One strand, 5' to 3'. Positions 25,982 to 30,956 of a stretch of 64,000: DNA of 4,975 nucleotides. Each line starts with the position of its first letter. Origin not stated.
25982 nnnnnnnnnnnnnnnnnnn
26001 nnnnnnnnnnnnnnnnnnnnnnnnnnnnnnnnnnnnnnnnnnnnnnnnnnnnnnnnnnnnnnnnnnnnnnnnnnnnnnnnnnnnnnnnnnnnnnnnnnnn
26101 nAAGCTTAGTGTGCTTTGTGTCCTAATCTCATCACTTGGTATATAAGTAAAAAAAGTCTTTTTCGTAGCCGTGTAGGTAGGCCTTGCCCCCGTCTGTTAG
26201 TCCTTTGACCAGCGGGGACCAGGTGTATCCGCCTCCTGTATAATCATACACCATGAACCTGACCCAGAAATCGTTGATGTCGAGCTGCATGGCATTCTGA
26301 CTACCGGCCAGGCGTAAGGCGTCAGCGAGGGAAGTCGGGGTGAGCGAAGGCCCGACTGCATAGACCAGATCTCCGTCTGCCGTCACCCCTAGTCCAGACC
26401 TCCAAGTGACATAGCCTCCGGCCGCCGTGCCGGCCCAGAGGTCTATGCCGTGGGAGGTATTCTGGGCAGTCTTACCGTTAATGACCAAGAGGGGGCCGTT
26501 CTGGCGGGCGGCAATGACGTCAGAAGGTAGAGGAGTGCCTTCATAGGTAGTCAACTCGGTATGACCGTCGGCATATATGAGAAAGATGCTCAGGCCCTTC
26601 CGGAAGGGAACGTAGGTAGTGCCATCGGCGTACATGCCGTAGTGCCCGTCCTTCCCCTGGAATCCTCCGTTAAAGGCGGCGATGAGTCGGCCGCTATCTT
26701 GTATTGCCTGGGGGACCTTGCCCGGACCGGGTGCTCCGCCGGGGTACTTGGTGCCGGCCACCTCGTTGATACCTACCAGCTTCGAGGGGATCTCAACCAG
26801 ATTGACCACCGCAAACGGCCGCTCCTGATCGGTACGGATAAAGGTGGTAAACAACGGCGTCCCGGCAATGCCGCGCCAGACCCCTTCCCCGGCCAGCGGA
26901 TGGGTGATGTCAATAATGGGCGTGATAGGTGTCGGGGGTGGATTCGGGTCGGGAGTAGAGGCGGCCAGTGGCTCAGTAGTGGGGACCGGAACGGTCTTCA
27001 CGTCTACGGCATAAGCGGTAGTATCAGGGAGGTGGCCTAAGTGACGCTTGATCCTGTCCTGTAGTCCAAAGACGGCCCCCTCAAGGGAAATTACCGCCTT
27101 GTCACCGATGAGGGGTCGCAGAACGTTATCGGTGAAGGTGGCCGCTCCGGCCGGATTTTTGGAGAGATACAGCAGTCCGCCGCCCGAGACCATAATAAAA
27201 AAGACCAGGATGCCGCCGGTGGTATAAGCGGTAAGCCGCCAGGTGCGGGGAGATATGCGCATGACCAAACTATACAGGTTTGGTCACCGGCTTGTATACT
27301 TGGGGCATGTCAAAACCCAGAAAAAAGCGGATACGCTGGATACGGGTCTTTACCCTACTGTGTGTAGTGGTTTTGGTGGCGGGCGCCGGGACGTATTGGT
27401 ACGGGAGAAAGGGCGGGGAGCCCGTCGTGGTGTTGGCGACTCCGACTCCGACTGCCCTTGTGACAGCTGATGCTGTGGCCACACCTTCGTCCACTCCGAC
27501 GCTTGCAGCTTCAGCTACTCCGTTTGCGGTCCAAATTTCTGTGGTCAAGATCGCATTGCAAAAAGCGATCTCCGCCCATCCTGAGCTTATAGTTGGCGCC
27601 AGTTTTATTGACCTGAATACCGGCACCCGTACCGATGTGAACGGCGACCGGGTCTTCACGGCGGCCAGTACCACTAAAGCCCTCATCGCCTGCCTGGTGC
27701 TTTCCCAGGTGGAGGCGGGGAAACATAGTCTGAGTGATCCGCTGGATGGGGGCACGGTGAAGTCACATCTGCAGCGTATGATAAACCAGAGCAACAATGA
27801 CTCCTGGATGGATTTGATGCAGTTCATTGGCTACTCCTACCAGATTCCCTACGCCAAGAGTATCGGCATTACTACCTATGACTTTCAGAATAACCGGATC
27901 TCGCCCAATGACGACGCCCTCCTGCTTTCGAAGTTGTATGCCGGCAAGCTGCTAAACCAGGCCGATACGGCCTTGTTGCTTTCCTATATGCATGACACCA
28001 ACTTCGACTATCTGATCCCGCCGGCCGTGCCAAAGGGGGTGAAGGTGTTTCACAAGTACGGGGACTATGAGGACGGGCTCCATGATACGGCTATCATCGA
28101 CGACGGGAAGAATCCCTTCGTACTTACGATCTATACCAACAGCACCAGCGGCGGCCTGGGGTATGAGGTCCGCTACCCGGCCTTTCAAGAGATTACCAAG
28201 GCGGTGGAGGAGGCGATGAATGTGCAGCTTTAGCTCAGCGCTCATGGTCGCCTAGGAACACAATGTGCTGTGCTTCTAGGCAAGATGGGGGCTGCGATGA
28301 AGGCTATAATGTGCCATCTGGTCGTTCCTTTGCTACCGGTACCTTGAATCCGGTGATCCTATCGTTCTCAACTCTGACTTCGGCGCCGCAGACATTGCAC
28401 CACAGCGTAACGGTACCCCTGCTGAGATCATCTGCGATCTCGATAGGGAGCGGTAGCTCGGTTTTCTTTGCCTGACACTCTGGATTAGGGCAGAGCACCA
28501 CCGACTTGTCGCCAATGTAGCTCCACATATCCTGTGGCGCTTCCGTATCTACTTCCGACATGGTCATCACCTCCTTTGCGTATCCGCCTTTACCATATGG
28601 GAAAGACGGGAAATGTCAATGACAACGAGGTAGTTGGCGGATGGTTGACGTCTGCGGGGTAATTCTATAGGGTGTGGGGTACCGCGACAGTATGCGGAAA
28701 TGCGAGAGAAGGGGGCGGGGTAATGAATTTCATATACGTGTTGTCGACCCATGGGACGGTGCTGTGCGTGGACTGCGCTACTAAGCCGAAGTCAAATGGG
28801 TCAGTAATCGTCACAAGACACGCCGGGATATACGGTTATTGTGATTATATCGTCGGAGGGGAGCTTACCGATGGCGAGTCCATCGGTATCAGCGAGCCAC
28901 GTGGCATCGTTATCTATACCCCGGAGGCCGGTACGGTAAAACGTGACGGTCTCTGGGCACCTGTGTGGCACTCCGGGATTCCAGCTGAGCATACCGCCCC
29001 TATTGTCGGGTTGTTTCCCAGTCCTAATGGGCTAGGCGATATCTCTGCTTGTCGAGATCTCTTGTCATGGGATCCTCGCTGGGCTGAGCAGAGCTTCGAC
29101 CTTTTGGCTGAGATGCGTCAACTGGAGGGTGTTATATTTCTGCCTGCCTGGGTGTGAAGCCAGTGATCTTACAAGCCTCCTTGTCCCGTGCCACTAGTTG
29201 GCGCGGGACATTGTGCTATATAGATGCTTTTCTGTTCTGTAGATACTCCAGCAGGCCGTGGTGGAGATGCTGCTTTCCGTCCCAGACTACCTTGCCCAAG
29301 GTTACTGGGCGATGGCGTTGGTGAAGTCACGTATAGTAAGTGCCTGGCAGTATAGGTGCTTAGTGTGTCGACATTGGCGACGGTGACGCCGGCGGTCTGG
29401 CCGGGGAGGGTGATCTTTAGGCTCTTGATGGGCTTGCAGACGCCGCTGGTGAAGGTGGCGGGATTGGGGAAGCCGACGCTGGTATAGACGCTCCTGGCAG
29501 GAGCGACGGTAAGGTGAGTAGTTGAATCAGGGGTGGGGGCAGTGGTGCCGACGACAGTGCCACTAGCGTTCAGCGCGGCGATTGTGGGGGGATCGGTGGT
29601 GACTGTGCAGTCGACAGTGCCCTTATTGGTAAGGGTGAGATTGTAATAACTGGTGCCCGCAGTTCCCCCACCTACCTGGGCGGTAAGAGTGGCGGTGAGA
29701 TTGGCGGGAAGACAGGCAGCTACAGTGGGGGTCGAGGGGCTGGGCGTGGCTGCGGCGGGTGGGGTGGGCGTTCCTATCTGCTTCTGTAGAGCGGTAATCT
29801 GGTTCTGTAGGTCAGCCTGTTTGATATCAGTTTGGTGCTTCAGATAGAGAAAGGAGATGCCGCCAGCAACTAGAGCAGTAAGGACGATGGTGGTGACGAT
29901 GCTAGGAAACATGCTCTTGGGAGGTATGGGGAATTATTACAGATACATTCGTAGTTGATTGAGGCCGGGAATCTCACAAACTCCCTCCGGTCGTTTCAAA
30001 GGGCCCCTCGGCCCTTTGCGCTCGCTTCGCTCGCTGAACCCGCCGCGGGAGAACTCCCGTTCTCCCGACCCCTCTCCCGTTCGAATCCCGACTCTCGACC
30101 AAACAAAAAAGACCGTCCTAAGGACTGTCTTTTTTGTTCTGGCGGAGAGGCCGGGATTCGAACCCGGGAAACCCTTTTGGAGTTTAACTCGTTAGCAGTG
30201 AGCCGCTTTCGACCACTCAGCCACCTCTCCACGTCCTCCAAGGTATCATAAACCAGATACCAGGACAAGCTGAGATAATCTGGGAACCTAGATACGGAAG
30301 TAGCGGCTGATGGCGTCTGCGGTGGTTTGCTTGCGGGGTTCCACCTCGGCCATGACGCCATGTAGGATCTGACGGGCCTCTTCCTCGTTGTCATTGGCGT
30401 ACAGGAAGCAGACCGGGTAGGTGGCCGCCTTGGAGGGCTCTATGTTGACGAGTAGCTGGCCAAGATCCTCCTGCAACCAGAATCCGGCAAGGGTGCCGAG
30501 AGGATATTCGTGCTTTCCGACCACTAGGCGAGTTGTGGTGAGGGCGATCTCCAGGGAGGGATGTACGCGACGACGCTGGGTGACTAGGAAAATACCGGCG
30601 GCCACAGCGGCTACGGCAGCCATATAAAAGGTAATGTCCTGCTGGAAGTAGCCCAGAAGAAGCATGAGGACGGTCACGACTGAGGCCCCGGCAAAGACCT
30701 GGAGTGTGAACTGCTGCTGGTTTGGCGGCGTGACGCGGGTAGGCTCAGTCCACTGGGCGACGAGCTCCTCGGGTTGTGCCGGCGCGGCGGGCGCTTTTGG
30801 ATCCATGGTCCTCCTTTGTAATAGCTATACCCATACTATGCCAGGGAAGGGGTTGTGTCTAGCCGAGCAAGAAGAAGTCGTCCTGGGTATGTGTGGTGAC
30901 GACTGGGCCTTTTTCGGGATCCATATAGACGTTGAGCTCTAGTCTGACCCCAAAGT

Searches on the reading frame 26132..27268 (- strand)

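Call 22: search_protein_families(library=pfam, proteins=[window:26132-27268:-], max_evalue=0.01)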
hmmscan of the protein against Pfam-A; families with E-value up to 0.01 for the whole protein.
window:26132-27268:- (378 aa): 1 family
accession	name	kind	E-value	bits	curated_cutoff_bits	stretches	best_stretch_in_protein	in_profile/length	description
PF09992.14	NAGPA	-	8.1e-09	36.3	25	1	195-330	3-137/169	Phosphodiester glycosidase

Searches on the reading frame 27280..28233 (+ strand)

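Call 22: search_protein_families(library=pfam, proteins=[window:27280-28233:+], max_evalue=0.01)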
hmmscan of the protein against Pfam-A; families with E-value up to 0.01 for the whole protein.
window:27280-28233:+ (317 aa): 2 families
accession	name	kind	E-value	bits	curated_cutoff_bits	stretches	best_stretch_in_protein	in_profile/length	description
PF13354.11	Beta-lactamase2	-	1.5e-29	103.3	22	2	188-286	130-214/214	Beta-lactamase enzyme family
PF00144.29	Beta-lactamase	-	5.4e-08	32.8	27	1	98-161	6-80/329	Beta-lactamase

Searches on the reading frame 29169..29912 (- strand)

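Call 22: search_protein_families(library=pfam, proteins=[window:29169-29912:-], max_evalue=0.01)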
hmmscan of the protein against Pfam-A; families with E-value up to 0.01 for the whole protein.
window:29169-29912:- (247 aa): 1 family
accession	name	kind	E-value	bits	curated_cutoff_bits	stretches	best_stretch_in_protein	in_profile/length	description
PF14016.12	DUF4232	-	3.8e-15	56.6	27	1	67-183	1-113/129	Domain of unknown function (DUF4232)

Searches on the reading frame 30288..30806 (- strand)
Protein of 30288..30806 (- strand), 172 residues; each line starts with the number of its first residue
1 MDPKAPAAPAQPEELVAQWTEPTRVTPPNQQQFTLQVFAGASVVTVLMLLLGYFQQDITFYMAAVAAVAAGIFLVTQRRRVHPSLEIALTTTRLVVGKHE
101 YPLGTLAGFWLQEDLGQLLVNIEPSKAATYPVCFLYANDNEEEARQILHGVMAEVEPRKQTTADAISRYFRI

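Call 22: search_protein_families(library=pfam, proteins=[window:30288-30806:-], max_evalue=0.01)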
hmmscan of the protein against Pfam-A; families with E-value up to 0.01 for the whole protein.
window:30288-30806:- (172 aa): 1 family
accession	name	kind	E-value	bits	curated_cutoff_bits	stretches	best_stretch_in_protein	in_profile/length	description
PF19744.4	DUF6232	-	0.0027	18.6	27.4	0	34-91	33-90/117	Family of unknown function (DUF6232)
